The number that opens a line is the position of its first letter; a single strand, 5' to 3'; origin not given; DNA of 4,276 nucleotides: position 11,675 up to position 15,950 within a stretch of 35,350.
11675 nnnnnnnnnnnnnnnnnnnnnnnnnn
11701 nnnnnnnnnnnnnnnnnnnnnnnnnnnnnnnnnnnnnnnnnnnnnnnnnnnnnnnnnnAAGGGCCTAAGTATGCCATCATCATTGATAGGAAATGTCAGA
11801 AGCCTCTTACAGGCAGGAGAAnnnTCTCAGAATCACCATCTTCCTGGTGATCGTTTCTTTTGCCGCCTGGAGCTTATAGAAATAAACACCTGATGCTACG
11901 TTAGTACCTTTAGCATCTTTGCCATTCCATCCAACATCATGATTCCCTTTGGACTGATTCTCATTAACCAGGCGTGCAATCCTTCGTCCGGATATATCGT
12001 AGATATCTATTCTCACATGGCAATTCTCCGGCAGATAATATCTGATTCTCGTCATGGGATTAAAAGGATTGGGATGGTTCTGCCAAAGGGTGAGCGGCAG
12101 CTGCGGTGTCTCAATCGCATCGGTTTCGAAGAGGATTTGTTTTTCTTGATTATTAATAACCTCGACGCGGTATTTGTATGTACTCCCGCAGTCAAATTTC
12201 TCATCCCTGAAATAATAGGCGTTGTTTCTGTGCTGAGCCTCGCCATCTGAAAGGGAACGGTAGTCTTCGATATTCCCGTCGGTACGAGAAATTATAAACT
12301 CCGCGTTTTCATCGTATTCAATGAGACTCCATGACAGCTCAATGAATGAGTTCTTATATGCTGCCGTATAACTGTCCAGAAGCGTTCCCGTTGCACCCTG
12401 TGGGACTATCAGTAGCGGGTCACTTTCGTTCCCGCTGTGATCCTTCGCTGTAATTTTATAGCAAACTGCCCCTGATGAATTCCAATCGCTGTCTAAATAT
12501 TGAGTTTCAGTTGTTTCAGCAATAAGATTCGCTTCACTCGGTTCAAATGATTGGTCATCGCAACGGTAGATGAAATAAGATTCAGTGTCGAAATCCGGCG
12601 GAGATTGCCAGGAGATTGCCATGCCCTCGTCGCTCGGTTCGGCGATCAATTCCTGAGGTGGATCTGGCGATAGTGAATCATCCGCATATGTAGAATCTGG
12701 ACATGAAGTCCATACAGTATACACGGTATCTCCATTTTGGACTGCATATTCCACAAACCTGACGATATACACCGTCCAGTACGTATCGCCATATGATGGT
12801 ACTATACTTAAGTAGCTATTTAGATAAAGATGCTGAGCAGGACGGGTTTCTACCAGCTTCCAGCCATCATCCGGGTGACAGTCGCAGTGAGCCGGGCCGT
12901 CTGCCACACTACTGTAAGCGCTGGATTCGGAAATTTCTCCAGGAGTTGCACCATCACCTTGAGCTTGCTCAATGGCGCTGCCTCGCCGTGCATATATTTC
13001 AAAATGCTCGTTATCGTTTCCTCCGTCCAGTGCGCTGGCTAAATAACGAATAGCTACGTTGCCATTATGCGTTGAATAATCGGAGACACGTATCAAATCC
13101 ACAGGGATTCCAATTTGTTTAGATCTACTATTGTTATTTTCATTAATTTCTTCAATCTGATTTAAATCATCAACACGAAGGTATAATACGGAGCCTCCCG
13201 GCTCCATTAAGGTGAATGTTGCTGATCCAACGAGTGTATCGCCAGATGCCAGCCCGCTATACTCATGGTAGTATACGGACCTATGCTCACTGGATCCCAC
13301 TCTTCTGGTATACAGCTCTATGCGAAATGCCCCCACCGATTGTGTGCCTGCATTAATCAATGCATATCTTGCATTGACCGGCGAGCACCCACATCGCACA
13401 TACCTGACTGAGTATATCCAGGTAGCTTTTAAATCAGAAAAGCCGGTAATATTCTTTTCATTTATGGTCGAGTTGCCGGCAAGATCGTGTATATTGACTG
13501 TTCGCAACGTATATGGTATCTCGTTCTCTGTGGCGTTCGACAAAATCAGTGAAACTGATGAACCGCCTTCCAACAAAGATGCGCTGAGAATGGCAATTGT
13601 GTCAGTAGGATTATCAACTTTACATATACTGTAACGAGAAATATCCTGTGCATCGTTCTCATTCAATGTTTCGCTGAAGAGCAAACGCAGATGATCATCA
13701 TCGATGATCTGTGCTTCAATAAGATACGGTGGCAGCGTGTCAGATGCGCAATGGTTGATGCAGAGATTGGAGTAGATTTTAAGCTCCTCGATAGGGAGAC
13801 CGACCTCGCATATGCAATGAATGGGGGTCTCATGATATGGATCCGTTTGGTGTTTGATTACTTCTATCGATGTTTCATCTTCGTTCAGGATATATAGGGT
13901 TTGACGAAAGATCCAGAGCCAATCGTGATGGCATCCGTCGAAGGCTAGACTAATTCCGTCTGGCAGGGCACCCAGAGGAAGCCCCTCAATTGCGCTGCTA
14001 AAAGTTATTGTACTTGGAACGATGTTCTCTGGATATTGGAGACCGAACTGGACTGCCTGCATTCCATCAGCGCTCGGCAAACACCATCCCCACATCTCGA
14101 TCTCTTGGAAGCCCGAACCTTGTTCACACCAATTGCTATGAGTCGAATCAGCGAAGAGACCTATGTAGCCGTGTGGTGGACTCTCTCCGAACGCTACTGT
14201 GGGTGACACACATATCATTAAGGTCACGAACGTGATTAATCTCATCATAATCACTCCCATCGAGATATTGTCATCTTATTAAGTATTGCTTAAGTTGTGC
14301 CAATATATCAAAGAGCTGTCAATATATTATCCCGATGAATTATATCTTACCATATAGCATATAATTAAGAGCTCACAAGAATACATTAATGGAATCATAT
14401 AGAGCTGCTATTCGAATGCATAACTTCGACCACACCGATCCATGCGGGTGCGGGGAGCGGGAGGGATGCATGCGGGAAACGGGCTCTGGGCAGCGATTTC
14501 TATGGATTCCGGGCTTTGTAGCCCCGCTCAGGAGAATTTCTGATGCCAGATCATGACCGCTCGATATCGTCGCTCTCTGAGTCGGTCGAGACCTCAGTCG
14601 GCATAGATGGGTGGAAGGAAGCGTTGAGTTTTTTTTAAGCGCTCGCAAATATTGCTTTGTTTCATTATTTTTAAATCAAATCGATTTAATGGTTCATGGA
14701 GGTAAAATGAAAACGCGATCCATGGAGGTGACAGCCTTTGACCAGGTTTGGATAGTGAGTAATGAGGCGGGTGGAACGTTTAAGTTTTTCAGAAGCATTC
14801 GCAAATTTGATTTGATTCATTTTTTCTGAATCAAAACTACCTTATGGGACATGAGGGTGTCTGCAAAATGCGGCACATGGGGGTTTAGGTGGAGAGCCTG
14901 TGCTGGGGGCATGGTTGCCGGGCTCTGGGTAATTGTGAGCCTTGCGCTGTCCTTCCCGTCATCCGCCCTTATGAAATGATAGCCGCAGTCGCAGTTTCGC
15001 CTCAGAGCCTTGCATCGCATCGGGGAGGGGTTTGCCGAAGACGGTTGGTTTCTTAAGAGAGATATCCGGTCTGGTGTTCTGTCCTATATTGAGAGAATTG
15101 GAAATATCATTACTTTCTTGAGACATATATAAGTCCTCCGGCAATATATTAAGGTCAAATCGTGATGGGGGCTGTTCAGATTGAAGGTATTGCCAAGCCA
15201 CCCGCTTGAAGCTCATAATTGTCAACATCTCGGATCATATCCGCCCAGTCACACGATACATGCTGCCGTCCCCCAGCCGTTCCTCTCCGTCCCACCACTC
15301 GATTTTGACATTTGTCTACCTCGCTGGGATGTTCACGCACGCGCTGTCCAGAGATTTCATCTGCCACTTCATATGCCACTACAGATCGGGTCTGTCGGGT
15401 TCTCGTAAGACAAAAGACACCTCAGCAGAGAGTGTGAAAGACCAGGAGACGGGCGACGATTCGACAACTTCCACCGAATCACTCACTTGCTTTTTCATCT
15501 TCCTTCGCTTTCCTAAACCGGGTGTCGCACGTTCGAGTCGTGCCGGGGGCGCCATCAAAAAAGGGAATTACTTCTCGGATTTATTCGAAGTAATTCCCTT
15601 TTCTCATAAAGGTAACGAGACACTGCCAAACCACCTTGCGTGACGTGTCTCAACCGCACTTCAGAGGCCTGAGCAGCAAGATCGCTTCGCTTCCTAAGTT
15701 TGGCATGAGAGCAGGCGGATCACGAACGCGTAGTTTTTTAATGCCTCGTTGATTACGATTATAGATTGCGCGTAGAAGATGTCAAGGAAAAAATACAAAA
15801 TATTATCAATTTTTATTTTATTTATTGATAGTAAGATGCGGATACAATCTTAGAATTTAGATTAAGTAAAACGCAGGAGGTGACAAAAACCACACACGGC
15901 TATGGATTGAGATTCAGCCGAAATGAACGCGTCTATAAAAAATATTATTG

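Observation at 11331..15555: tRNA-Arg(CCT)-anchored ~4.1-kb integrative islet delimited by a perfect 47-bp direct repeat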

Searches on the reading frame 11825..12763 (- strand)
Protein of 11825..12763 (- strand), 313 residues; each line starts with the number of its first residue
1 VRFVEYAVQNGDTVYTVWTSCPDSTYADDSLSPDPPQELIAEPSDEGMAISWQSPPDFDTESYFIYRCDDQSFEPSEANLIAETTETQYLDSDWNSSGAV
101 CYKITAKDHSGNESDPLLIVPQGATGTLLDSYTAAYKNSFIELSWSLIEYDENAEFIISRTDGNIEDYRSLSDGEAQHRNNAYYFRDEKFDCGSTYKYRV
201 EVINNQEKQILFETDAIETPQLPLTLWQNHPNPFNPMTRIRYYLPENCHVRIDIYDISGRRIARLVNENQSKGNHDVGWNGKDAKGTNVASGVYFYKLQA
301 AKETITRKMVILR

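Call 49: search_protein_families(library=pfam, proteins=[window:11825-12763:-], max_evalue=1)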
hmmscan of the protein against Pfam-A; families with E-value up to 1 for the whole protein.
window:11825-12763:- (313 aa): 4 families
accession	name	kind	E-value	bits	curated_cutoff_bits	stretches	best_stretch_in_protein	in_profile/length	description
PF13860.13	FlgD_ig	-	2.8e-11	43.6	27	1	240-302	14-77/79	FlgD Ig-like domain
PF18962.6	Por_Secre_tail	-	3.1e-08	34.2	27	1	231-311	3-75/75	Secretion system C-terminal sorting domain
PF13585.12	CHU_C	-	8.9e-05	23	27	1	249-304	28-77/86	CHU_C Type IX secretion signal domain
PF03091.20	CutA1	-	0.15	12.4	22.4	0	192-232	35-75/99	CutA1 divalent ion tolerance protein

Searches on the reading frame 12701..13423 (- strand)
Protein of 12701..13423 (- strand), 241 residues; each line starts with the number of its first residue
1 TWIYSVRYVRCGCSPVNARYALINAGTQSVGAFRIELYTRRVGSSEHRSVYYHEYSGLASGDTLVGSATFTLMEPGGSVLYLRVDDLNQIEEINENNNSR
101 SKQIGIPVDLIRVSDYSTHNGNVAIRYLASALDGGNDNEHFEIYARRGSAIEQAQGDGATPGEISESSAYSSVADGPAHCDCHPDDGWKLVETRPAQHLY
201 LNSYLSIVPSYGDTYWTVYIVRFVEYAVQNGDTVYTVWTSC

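Call 49: search_protein_families(library=pfam, proteins=[window:12701-13423:-], max_evalue=1)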
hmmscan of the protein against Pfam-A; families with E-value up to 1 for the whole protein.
window:12701-13423:- (241 aa): 1 family
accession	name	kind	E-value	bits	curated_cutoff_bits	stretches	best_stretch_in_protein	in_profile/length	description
PF07705.17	CARDB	-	2.1e-09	37.9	22.7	1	18-101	23-100/101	CARDB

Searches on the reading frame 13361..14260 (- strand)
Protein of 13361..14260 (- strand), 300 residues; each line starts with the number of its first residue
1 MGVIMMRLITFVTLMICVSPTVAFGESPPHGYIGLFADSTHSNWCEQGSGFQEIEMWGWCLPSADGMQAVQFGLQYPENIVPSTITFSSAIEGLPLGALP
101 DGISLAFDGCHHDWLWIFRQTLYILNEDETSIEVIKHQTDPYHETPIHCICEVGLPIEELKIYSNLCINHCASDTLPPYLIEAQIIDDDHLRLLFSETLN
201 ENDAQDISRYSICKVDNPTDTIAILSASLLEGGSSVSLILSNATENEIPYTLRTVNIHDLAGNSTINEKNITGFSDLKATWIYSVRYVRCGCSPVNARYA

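Call 49: search_protein_families(library=pfam, proteins=[window:13361-14260:-], max_evalue=1)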
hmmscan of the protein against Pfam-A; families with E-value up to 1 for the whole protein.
window:13361-14260:- (300 aa): 0 families

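Call 88: predict_structure(alignment_id=A5)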
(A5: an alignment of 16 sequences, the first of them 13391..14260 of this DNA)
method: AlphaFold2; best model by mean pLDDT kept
length: 290 residues; sequences in the alignment: 16
mean_pLDDT: 78.3   pTM: 0.59
mean pLDDT of the five models: 78.3, 76.5, 75.7, 75.6, 75.0
residues with pLDDT >= 90: 114; 70-90: 112; 50-70: 25; < 50: 39
segments of 3 or more residues with pLDDT < 50: 22-24, 256-290
pLDDT, mean of each block of 10 residues (from residue 1): 66 69 57 93 87 96 92 96 95 85 92 94 96 91 88 92 89 59 81 83 82 81 92 92 82 53 27 32 26
secondary structure, 60 per line:
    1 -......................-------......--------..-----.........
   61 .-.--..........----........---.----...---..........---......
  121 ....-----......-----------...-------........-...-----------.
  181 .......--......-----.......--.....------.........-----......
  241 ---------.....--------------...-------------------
elements in order: H2-23 E31-36 E52-61 E66-75 E80-87 E96-98 E102-111 E115-124 E130-135 E147-149 E157-164 E166-168 E180-187 E190-195 H201-207 E210-214 E221-229 E235-240 E250-254 E269-271
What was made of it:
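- Tried and rejected: I replaced it with a model of residues 1-290 based on an alignment (call 88).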

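Call 91: fold_search(model_id=the predicted structure, library=pdb)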
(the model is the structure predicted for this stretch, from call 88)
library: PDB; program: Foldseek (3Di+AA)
matches with E <= 10: 1959; with E <= 0.001: 75
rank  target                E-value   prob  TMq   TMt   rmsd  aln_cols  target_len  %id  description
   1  4fl4_I                1.7e-06  1.00  0.34  0.33  16.3       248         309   11  Scaffoldin conformation and dynamics revealed by a ternary complex from the Clostridium thermocellum cellulosome (released 2012-06-27)
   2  4fl4_C                2.5e-06  1.00  0.31  0.29  17.2       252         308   11  Scaffoldin conformation and dynamics revealed by a ternary complex from the Clostridium thermocellum cellulosome (released 2012-06-27)
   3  3l8q_D                4.8e-06  1.00  0.38  0.34  11.9       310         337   11  Structure analysis of the type II cohesin dyad from the adaptor ScaA scaffoldin of Acetivibrio cellulolyticus (released 2010-05-05)
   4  4fl4_L                5.3e-06  1.00  0.34  0.32  19.9       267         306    9  Scaffoldin conformation and dynamics revealed by a ternary complex from the Clostridium thermocellum cellulosome (released 2012-06-27)
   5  2w1n                  7.3e-06  1.00  0.30  0.37  22.0       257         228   11  cohesin and fibronectin type-III double module construct from the Clostridium perfringens glycoside hydrolase GH84C (released 2009-02-03)
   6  3kcp_A                1.4e-05  1.00  0.33  0.32  15.8       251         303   10  Crystal structure of interacting Clostridium thermocellum multimodular components (released 2010-02-09)
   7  3l8q_C                1.5e-05  1.00  0.38  0.33  11.9       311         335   10  Structure analysis of the type II cohesin dyad from the adaptor ScaA scaffoldin of Acetivibrio cellulolyticus (released 2010-05-05)
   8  4dh2_A                2.3e-05  1.00  0.35  0.60   3.7       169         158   11  Crystal structure of Coh-OlpC(Cthe_0452)-Doc435(Cthe_0435) complex: A novel type I Cohesin-Dockerin complex from Clost (released 2012-11-28)
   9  3l8q_A                2.3e-05  1.00  0.39  0.34  11.3       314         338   10  Structure analysis of the type II cohesin dyad from the adaptor ScaA scaffoldin of Acetivibrio cellulolyticus (released 2010-05-05)
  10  3auv_D                2.6e-05  0.95  0.17  0.20  14.7       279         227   14  Predicting Amino Acid Preferences in the Complementarity Determining Regions of an Antibody-Antigen Recognition Interf (released 2012-02-22)
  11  4dh2_C                2.7e-05  1.00  0.35  0.61   3.8       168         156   11  Crystal structure of Coh-OlpC(Cthe_0452)-Doc435(Cthe_0435) complex: A novel type I Cohesin-Dockerin complex from Clost (released 2012-11-28)
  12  6kgf_C                4.9e-05  1.00  0.34  0.61   4.1       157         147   10  Crystal structure of CaDoc0917(R16D)-CaCohA2 complex at pH 8.2 (released 2020-07-08)
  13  5fpi_A                5.2e-05  0.99  0.22  0.24  18.6       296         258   10  Mu2 adaptin subunit of the AP2 adaptor (C-terminal domain) complexed with Integrin alpha4 internalisation peptide QYKS (released 2016-01-20)
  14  5nrm_A                5.8e-05  1.00  0.35  0.66   3.5       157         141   10  Crystal structure of the sixth cohesin from Acetivibrio cellulolyticus' scaffoldin B in complex with Cel5 dockerin S51 (released 2018-01-31)
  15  5lxv_A                5.8e-05  1.00  0.36  0.57   3.8       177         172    8  Crystal structure of Ruminococcus flavefaciens scaffoldin C cohesin in complex with a dockerin from an uncharacterized (released 2016-10-19)
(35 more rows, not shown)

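Call 92: fold_search(model_id=the predicted structure, library=viral)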
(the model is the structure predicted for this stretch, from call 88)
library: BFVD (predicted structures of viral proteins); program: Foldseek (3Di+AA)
matches with E <= 10: 1174; with E <= 0.001: 15
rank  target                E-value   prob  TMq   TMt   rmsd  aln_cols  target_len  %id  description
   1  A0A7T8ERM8            1.4e-07  1.00  0.36  0.42  16.8       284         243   10  (no name in the UniProt tables at hand)
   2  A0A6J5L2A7            1.8e-05  1.00  0.25  0.37  18.0       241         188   12  Uncharacterized protein [uncultured Caudovirales phage]
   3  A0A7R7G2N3            2.1e-05  1.00  0.21  0.13  15.6       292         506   11  (no name in the UniProt tables at hand)
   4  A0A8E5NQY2            3.3e-05  0.99  0.19  0.06  21.7       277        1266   13  (no name in the UniProt tables at hand)
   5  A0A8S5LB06            5.9e-05  1.00  0.32  0.12  18.2       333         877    8  Uncharacterized protein [Podoviridae sp. ctBev14]
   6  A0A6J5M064            6.6e-05  1.00  0.28  0.14  17.1       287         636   10  Secretion system C-terminal sorting domain [uncultured Caudovirales phage]
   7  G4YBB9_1              6.6e-05  1.00  0.33  0.10  21.3       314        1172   10  (no name in the UniProt tables at hand)
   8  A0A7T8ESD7            3.4e-04  1.00  0.33  0.27  15.8       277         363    9  (no name in the UniProt tables at hand)
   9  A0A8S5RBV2            3.4e-04  1.00  0.30  0.20  17.4       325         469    7  Translocon-associated protein beta (TRAPB) [virus sp. ctOZh10]
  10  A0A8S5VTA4            4.4e-04  0.96  0.26  0.10  20.1       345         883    9  (no name in the UniProt tables at hand)
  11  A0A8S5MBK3            5.8e-04  1.00  0.32  0.16  17.2       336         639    6  Uncharacterized protein [Podoviridae sp. ct53O25]
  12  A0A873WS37            5.8e-04  0.69  0.17  0.14  19.2       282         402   10  Uncharacterized protein [Providencia phage PSTCR5]
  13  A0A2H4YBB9            7.2e-04  0.85  0.19  0.10  14.2       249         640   10  (no name in the UniProt tables at hand)
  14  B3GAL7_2              8.4e-04  0.96  0.22  0.08  16.2       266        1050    8  AMDV3_1 [uncultured virus]
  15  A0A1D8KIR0            8.4e-04  0.75  0.19  0.07  16.1       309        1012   10  Baseplate hub + tail lysozyme [Synechococcus phage S-CAM3]
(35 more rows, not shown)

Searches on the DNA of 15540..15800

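Call 95: search_rna_families(source=window, start=15540, end=15800, threshold=evalue, max_evalue=10, show_alignments=2)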
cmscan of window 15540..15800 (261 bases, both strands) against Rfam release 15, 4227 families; matches with E-value up to 10: 9.
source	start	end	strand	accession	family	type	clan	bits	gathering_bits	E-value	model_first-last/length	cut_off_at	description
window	15551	15609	-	RF03445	mir-7552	Gene; miRNA;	-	34.9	59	0.00024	1-63/63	no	mir-7552 microRNA precursor family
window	15555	15606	-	RF03623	mir-1252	Gene; miRNA;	-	23.1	70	0.093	1-65/65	no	mir-1252 microRNA precursor family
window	15555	15606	+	RF03623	mir-1252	Gene; miRNA;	-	19.1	70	0.85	1-65/65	no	mir-1252 microRNA precursor family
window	15559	15602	-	RF03959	mir-303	Gene; miRNA;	-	18.8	77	0.8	16-55/70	no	mir-303 microRNA precursor family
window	15540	15614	+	RF02621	BSnc120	Gene; sRNA;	-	17.7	114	0.19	1-88/88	no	Brucella sRNA 120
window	15542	15621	-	RF00876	mir-684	Gene; miRNA;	-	17.3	100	0.7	1-86/86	no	mir-684 microRNA precursor family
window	15555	15607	-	RF03598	MIR6024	Gene; miRNA;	-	16.4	72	1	1-99/99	no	MIR6024 microRNA precursor family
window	15551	15610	-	RF04295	mir-329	Gene; miRNA;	CL00149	12.6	76.8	8.4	1-80/80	no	mir-329 microRNA precursor family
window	15553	15610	+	RF02066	STnc320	Gene; sRNA;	-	12.6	50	8.5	14-55/55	no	Salmonella enterica sRNA STnc320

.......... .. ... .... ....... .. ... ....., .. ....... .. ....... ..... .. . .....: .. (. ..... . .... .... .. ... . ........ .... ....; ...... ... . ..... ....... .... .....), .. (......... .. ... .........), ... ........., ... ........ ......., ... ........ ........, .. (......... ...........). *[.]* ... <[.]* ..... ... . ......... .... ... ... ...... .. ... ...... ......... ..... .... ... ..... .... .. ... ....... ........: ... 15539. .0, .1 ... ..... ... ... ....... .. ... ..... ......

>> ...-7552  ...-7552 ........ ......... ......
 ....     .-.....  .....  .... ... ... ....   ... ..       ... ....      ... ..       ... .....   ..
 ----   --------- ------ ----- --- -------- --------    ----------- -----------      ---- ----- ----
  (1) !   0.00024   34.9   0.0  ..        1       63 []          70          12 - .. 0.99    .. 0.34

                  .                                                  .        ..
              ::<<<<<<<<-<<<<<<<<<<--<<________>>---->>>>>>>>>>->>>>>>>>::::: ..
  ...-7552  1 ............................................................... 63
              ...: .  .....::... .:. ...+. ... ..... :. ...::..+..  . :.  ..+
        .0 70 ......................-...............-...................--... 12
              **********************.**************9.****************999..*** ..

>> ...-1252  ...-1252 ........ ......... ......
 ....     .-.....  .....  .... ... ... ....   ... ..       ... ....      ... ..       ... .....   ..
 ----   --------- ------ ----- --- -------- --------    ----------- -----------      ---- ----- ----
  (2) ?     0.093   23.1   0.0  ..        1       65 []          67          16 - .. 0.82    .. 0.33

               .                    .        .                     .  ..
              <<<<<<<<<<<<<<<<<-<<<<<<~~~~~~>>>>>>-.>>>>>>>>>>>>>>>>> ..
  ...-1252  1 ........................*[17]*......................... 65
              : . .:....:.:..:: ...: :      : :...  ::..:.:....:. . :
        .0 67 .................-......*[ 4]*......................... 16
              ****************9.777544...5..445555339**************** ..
